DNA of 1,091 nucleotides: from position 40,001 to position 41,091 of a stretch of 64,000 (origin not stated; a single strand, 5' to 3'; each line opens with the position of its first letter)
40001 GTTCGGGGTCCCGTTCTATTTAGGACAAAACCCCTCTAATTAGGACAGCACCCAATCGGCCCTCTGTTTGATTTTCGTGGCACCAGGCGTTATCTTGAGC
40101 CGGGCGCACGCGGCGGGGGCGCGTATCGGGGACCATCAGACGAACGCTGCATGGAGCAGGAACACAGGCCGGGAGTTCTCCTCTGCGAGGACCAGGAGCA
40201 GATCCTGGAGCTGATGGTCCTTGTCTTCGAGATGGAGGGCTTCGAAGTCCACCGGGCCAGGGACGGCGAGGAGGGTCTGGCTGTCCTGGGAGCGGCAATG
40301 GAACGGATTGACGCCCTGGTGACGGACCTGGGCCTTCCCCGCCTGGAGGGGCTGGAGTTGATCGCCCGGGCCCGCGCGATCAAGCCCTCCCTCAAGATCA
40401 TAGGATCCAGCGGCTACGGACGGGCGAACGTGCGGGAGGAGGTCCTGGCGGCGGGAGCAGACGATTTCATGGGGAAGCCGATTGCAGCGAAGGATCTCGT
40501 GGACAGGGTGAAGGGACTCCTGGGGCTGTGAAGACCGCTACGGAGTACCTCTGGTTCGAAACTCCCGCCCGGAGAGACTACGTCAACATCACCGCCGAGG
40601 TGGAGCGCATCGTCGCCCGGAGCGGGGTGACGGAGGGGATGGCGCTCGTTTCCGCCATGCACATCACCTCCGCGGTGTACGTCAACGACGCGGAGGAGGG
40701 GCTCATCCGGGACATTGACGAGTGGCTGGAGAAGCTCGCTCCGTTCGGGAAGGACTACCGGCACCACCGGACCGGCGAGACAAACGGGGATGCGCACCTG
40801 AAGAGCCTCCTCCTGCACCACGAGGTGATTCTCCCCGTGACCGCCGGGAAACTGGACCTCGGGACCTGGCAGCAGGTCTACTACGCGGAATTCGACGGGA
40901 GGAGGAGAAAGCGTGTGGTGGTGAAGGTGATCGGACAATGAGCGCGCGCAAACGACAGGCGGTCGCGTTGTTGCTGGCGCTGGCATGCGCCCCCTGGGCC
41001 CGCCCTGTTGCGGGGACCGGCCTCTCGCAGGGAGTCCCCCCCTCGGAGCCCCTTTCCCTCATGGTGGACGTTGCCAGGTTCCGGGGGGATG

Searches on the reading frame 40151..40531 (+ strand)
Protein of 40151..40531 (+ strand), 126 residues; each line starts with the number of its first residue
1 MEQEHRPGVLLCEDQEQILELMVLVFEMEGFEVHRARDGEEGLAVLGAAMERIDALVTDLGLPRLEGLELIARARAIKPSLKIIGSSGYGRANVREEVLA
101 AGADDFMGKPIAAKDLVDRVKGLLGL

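Call 5: search_protein_families(library=pfam, proteins=[window:40151-40531:+], max_evalue=0.1)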
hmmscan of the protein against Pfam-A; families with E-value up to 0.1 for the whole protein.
window:40151-40531:+ (126 aa): 2 families
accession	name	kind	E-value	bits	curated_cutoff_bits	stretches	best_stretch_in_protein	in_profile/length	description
PF00072.30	Response_reg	-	5.3e-22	78.5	30.2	1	9-121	1-111/111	Response regulator receiver domain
PF06968.18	BATS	-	0.051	14.2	22.2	1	62-107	16-62/88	Biotin and Thiamin Synthesis associated domain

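Call 32: find_encoding_contigs(protein=window:40151-40531:+, flank=6000, max_places=8)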
Protein window:40151-40531:+ (126 aa): no gene with exactly this product is on record in the collection.

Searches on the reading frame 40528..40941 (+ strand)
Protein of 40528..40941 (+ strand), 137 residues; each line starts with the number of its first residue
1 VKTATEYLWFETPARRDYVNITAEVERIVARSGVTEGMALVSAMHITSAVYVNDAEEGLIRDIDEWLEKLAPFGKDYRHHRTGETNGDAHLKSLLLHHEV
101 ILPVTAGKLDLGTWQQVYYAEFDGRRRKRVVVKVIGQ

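Call 98: find_encoding_contigs(protein=window:40528-40941:+, flank=5000, max_places=6)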
Protein window:40528-40941:+ (137 aa): 1 contig read that carries it; 1 place shown.
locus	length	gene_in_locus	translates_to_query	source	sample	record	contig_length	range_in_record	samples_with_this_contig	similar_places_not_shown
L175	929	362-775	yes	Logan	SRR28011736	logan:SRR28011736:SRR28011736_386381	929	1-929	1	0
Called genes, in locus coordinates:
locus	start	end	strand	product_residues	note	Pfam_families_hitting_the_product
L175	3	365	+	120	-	?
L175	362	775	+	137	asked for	PF01894:YjbQ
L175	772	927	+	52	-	?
